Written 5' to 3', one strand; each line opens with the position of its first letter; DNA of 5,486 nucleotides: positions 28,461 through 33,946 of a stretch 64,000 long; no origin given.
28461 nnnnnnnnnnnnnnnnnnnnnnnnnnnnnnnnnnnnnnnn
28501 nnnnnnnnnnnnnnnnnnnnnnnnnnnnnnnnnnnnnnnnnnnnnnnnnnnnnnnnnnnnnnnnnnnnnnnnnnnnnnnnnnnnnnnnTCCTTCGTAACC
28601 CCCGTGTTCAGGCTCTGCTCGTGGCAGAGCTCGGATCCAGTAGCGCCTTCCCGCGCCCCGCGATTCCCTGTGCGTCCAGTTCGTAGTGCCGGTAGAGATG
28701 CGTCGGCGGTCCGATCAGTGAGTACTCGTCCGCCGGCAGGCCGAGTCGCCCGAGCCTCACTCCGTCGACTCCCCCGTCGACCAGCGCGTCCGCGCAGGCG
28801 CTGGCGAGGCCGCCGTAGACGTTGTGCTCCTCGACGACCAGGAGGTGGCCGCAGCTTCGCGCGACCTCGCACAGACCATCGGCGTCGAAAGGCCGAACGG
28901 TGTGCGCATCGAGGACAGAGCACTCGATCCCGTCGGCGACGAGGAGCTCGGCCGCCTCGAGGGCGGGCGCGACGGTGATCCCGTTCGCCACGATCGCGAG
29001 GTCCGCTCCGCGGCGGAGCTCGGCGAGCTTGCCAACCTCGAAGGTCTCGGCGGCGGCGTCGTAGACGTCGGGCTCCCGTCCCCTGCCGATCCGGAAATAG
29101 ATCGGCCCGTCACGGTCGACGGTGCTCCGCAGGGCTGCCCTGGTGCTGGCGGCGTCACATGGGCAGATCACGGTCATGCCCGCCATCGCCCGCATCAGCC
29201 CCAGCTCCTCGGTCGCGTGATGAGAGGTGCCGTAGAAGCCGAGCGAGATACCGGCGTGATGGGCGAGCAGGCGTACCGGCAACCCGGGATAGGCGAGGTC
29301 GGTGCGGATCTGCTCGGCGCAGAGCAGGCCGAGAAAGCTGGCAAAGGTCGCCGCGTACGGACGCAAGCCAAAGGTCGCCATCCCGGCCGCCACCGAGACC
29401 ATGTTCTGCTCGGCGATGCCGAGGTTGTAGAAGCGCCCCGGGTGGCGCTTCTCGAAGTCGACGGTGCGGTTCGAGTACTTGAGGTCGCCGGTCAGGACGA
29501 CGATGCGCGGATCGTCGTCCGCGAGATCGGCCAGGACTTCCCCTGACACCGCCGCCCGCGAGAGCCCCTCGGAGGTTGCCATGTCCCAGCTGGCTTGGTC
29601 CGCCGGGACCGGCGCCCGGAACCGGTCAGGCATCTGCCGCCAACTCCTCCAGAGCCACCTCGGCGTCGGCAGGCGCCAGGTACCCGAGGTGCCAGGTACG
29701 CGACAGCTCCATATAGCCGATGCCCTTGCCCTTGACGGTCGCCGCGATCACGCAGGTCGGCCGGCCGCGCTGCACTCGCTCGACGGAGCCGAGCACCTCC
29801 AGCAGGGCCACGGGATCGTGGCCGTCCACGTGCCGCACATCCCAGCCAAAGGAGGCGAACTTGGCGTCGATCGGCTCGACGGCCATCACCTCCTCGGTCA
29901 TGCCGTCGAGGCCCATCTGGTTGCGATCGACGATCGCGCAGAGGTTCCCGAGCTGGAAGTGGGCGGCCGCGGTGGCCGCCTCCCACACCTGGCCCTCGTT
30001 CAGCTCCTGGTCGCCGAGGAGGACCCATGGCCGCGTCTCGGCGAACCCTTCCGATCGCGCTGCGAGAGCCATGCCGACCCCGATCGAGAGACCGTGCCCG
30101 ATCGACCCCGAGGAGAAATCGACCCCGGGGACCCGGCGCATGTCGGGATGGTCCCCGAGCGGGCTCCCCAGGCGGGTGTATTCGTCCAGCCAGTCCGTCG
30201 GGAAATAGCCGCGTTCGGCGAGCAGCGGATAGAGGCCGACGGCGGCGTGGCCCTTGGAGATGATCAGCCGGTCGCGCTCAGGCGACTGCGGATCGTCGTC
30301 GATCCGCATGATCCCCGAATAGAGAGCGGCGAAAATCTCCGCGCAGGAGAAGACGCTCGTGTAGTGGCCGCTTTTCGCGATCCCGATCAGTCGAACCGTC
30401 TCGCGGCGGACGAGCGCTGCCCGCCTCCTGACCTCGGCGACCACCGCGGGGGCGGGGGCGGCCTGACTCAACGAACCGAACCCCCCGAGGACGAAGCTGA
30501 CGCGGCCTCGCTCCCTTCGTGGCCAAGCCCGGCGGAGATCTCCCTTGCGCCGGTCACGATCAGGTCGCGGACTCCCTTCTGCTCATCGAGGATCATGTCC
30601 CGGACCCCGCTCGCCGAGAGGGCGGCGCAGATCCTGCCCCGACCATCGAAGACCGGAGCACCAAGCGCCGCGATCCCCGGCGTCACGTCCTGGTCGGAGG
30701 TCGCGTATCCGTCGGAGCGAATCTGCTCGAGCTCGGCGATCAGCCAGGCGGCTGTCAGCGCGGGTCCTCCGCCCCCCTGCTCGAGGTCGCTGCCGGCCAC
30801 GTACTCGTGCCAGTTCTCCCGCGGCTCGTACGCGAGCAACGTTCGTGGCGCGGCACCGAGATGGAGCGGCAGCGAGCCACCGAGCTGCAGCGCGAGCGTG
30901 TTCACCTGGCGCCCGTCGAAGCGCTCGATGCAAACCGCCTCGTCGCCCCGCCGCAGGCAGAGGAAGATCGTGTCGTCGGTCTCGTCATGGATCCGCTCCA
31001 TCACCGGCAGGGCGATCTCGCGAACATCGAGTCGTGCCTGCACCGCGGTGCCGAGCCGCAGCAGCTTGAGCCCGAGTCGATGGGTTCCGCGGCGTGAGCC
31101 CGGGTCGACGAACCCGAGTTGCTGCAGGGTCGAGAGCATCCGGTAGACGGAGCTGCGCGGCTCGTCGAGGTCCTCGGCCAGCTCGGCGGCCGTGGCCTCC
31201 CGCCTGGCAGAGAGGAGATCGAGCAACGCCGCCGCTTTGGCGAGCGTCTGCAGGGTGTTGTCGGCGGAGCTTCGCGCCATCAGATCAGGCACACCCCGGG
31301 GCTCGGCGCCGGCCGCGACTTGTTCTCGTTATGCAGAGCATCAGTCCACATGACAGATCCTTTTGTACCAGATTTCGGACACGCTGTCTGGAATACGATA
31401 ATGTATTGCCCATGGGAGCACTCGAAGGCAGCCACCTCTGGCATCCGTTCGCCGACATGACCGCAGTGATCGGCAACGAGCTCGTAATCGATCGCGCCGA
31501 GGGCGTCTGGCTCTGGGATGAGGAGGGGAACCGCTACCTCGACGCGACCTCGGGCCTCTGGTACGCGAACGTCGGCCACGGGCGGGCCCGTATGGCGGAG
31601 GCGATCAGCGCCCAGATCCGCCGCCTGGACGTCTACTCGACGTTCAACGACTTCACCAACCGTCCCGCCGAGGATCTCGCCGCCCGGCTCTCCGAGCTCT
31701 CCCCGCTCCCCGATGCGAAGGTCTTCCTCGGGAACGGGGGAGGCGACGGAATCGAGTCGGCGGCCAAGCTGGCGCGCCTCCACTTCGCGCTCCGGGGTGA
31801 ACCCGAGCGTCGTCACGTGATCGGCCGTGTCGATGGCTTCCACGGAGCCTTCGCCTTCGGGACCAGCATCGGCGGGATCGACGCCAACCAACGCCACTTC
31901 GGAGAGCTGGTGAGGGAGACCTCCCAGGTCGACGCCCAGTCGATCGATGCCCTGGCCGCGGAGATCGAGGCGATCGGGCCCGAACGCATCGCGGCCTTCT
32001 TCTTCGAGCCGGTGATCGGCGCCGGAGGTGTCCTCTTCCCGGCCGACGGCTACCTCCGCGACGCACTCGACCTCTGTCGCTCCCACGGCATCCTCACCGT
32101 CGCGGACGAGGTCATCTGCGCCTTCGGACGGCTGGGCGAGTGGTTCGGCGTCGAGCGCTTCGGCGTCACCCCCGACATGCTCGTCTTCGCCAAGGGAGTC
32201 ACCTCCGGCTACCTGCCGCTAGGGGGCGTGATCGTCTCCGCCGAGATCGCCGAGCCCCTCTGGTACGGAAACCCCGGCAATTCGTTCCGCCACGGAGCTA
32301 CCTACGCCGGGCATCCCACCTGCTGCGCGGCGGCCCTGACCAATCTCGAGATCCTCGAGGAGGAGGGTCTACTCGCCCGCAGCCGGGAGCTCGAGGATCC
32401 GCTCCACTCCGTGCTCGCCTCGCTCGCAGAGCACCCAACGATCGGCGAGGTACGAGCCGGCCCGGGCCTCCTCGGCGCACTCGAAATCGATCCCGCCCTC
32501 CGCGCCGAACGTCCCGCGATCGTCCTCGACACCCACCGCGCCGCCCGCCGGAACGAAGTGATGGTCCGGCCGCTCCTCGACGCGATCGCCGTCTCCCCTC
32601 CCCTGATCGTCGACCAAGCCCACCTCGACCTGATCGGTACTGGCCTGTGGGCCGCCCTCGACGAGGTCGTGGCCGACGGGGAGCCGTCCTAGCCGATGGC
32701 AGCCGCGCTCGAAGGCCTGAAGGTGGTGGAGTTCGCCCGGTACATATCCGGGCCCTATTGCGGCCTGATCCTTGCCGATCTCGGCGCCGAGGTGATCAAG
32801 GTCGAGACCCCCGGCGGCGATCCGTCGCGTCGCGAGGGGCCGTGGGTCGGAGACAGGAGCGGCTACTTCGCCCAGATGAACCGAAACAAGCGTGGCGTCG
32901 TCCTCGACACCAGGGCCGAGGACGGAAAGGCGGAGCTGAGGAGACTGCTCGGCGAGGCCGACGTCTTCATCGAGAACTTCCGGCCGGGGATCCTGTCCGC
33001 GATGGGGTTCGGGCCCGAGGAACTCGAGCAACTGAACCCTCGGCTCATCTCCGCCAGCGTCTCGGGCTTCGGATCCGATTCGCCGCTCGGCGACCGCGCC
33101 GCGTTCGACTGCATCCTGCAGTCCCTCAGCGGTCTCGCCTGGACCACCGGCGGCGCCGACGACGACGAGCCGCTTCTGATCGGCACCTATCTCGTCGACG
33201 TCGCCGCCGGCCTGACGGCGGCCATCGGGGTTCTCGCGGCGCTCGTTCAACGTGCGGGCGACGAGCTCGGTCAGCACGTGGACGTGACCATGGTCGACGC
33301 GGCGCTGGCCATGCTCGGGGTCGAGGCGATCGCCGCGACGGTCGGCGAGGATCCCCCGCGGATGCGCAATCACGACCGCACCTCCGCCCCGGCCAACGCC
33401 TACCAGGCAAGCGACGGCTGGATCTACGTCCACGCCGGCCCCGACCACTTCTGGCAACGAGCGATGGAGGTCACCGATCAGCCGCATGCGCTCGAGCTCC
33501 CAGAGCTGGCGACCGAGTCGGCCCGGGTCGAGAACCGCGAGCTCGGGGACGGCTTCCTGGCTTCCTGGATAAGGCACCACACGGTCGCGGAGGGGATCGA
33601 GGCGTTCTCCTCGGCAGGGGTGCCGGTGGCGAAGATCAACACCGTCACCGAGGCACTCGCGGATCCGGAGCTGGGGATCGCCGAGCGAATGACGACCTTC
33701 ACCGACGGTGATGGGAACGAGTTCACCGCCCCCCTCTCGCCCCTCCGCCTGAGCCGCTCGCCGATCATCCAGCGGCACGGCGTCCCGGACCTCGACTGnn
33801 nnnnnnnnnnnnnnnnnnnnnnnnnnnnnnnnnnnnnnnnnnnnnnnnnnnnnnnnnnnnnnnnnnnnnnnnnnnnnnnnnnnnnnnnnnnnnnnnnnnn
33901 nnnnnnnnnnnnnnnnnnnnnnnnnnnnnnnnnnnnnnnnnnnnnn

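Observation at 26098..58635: tRNA-Arg(ACG) followed by three direct copies of its 3' half: a 32.5-kb composite integration block with no recombinase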

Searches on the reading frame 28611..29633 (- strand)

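Call 10: search_protein_families(library=pfam, proteins=[window:28611-29633:-])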
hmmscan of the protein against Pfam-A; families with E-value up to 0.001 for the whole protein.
window:28611-29633:- (341 aa): 3 families
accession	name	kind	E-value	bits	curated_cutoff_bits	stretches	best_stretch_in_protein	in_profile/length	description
PF02779.29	Transket_pyr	-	6e-41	140.4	27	1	27-185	6-170/174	Transketolase, pyrimidine binding domain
PF02780.25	Transketolase_C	-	5e-23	81.8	25.9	1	201-324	1-124/124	Transketolase, C-terminal domain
PF17147.9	PFOR_II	-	9.3e-05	23.2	27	1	210-275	1-66/102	Pyruvate:ferredoxin oxidoreductase core domain II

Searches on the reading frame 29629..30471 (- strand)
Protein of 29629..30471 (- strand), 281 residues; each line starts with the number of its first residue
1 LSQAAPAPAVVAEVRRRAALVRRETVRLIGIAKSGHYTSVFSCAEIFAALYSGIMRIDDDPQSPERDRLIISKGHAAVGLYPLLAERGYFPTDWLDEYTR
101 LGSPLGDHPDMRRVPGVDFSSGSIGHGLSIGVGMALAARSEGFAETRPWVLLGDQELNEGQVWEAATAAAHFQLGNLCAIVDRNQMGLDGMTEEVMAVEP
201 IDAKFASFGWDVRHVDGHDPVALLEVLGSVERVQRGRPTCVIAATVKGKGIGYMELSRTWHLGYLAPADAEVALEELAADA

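Call 10: search_protein_families(library=pfam, proteins=[window:29629-30471:-])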
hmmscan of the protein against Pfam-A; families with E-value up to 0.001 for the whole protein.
window:29629-30471:- (281 aa): 3 families
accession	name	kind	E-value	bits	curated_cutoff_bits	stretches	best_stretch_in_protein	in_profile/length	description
PF00456.26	Transketolase_N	-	2.4e-38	132.4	22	1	21-258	9-256/334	Transketolase, thiamine diphosphate binding domain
PF00676.26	E1_dh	-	6.6e-07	29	22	1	121-230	100-207/300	Dehydrogenase E1 component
PF13292.11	DXP_synthase_N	-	6.6e-05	22.7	21.2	0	16-188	20-175/274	1-deoxy-D-xylulose-5-phosphate synthase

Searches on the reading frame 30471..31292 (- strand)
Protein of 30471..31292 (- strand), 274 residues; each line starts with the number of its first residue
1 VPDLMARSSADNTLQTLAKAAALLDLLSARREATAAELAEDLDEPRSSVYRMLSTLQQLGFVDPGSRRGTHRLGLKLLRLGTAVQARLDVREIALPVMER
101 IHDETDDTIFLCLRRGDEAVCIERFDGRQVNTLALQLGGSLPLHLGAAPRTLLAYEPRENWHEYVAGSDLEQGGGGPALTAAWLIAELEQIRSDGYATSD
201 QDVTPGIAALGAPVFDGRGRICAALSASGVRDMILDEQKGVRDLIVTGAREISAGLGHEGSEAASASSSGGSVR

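Call 10: search_protein_families(library=pfam, proteins=[window:30471-31292:-])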
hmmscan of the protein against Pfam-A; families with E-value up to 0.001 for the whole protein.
window:30471-31292:- (274 aa): 5 families
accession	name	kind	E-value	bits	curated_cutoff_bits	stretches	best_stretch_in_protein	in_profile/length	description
PF01614.24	IclR_C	-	5.2e-30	104.7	24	1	86-253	5-173/174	Bacterial transcriptional regulator IclR C-terminal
PF09339.16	HTH_IclR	-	1.6e-13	50.6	22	1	16-62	1-48/52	IclR helix-turn-helix domain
PF01978.25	TrmB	-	1.4e-07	31.7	25.6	1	20-63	11-53/68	Sugar-specific transcriptional regulator TrmB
PF12840.13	HTH_20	-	4.3e-06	27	27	1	21-63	7-49/51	Helix-turn-helix domain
PF25213.1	HVO_A0261_N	-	0.00043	20.6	35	1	15-63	8-55/86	HVO_A0261 N-terminal domain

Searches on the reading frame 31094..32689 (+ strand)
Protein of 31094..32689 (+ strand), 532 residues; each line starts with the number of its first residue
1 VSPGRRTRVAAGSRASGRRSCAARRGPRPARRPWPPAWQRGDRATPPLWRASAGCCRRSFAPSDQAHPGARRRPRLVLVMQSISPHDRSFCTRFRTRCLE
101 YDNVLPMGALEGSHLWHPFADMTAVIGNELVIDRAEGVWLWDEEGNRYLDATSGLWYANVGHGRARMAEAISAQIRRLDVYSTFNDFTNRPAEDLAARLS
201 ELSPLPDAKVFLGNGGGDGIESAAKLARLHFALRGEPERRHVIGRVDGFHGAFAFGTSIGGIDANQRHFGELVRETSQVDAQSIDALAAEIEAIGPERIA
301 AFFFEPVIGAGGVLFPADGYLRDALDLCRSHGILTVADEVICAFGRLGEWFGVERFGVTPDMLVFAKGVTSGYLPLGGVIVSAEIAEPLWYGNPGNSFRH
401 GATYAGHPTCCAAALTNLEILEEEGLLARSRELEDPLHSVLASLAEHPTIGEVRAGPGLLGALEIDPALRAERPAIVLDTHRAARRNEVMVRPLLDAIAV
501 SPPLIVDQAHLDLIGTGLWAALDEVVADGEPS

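Call 10: search_protein_families(library=pfam, proteins=[window:31094-32689:+])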
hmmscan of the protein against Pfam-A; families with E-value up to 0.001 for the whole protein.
window:31094-32689:+ (532 aa): 1 family
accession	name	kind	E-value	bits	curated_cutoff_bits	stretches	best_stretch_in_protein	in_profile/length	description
PF00202.27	Aminotran_3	-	2.4e-77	260.8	30.5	1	130-518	11-399/403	Aminotransferase class-III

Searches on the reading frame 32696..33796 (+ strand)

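Call 11: search_protein_families(library=pfam, proteins=[window:32696-33796:+])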
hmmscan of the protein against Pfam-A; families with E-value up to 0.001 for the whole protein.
window:32696-33796:+ (367 aa): 1 family
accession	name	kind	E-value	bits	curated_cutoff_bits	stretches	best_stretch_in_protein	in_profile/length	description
PF02515.22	CoA_transf_3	-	1.5e-108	363.6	23.3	1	5-366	1-362/366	CoA-transferase family III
